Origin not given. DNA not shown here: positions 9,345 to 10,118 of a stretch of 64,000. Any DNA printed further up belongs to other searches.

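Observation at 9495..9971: Low-GC candidate immunity gene translationally coupled (GTGA) to the toxin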

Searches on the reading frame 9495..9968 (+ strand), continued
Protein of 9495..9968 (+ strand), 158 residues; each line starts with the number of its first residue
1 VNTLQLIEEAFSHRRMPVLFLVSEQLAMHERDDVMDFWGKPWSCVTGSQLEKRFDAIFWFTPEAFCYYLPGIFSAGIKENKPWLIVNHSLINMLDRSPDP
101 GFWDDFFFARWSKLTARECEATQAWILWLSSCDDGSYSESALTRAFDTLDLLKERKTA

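Call 57: search_protein_families(library=pfam, proteins=[P0157, P0160, P0142, P0077, P0170, P0192, P0126, P0059, P0132], max_evalue=0.01)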
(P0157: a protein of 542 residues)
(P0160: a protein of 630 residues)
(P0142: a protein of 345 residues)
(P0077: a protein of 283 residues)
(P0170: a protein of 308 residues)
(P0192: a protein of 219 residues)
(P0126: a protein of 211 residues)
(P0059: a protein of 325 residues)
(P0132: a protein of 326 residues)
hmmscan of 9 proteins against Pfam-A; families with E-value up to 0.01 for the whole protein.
P0157 (542 aa): 2 families
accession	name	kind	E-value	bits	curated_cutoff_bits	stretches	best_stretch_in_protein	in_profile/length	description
PF00589.27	Phage_integrase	-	4.8e-09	36.7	27.1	1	2-35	137-170/172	Phage integrase family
PF20461.3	DUF6714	-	0.00053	20.4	27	1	377-516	4-148/161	Family of unknown function (DUF6714)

P0160 (630 aa): 3 families
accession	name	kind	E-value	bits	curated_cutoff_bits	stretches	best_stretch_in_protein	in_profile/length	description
PF03527.20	RHS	-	7.5e-09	35.7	27.9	1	217-250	1-34/38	RHS protein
PF05593.20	RHS_repeat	-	3.5e-07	30.9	22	1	151-183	4-37/38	RHS Repeat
PF20461.3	DUF6714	-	1.4e-05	25.6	27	1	471-599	3-138/161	Family of unknown function (DUF6714)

P0142 (345 aa): 0 families

P0077 (283 aa): 6 families
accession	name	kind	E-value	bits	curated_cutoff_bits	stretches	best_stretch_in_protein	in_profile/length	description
PF12796.13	Ank_2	-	2.3e-18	67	27.3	1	6-94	2-87/90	Ankyrin repeats (3 copies)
PF00023.36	Ank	-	2.4e-14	53.1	21.1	1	33-63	1-31/33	Ankyrin repeat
PF13606.12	Ank_3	-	7.3e-12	44.7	22.3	1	33-61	1-29/30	Ankyrin repeat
PF13857.12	Ank_5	-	6.7e-11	42.7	27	1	20-74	1-56/56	Ankyrin repeats (many copies)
PF13637.12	Ank_4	-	8.4e-08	32.7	22.7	1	6-54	2-50/50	Ankyrin repeats (many copies)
PF20461.3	DUF6714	-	0.0011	19.4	27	1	140-256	27-142/161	Family of unknown function (DUF6714)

P0170 (308 aa): 2 families
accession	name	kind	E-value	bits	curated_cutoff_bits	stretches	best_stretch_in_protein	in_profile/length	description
PF21746.2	DUF6869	-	4.6e-24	84.8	30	1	222-304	21-103/107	Family of unknown function (DUF6869)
PF20461.3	DUF6714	-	0.00034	21.1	27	1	65-134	70-136/161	Family of unknown function (DUF6714)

P0192 (219 aa): 1 family
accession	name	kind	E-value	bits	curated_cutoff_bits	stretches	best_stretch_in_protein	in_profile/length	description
PF20461.3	DUF6714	-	0.0032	17.9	27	1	102-157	50-105/161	Family of unknown function (DUF6714)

P0126 (211 aa): 0 families

P0059 (325 aa): 1 family
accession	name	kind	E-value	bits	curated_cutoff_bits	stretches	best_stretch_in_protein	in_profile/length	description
PF20461.3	DUF6714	-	2e-10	41.3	27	1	191-305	41-151/161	Family of unknown function (DUF6714)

P0132 (326 aa): 1 family
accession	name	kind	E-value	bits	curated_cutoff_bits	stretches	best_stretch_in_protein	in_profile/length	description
PF20461.3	DUF6714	-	8.8e-06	26.2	27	1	27-127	36-136/161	Family of unknown function (DUF6714)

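Call 65: search_protein_families(library=padloc, proteins=[window:9495-9968:+], max_evalue=0.1)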
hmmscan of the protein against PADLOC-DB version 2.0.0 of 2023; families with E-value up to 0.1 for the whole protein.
window:9495-9968:+ (158 aa): 0 families

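Call 71: fold_search(model_id=the predicted structure, library=pdb)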
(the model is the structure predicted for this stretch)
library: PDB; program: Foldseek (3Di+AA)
matches with E <= 10: 124; with E <= 0.001: 0
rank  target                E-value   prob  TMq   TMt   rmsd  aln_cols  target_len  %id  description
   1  4iul_A                8.1e-01  0.10  0.24  0.17  17.3       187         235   11  MIF4G domain of DAP5 (released 2013-03-27)
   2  5qsm_B                1.2e+00  0.18  0.27  0.13  10.2       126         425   14  PanDDA analysis group deposition -- Crystal Structure of human STAG1 in complex with Z57261895 (released 2019-08-21)
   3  3ke5_C                1.6e+00  0.11  0.26  0.24  12.2       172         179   12  Crystal structure of a PduO-Type ATP:Cob(I)alamin adenosyltransferase from Bacillus cereus in a complex with ATP (released 2010-10-20)
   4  3hf4_F                2.1e+00  0.08  0.25  0.26  14.8       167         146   12  Crystal structure of rat methemoglobin in R2 state (released 2010-05-19)
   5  6ez4_MODEL_1_A        2.4e+00  0.21  0.39  0.45   8.7       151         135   12  NMR structure of the C-terminal domain of the human RPAP3 protein (released 2018-04-18)
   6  3ke4_A                2.5e+00  0.08  0.26  0.25  12.1       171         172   12  Crystal structure of a PduO-Type ATP:Cob(I)alamin adenosyltransferase from Bacillus cereus (released 2010-10-20)
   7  8d00                  2.5e+00  0.08  0.28  0.19  12.6       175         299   11  Structure of the Arabidopsis thaliana SPIRAL2 TOG domain (released 2023-11-29)
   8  1hsy                  2.6e+00  0.08  0.25  0.26  15.9       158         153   16  ORIGIN OF THE PH-DEPENDENT SPECTROSCOPIC PROPERTIES OF PENTACOORDINATE METMYOGLOBIN VARIANTS (released 1995-02-27)
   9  1z8u_B                2.8e+00  0.06  0.20  0.23  15.2       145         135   10  Crystal structure of oxidized alpha hemoglobin bound to AHSP (released 2005-06-14)
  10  5vmm_A                3.2e+00  0.08  0.27  0.29  13.9       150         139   12  Staphylococcus aureus IsdB bound to human hemoglobin (released 2017-11-15)
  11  4h2l_B                3.4e+00  0.06  0.23  0.24  14.4       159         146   13  Deer mouse hemoglobin in hydrated format (released 2013-04-10)
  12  8qtt_F                3.6e+00  0.11  0.31  0.23   8.0       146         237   12  Crystal structure of a C-terminally truncated version of Arabidopsis thaliana 14-3-3 omega in complex with a phosphope (released 2023-11-15)
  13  8jar_I                3.6e+00  0.05  0.19  0.14  12.2       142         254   10  Structure of CRL2APPBP2 bound with RxxGPAA degron (dimer) (released 2023-10-18)
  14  3s1i_A                3.7e+00  0.06  0.22  0.25  14.1       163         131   13  Crystal structure of oxygen-bound hell's gate globin I (released 2011-09-21)
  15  3vre_B                3.7e+00  0.06  0.23  0.25  15.0       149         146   15  The crystal structure of hemoglobin from woolly mammoth in the deoxy form (released 2012-11-07)
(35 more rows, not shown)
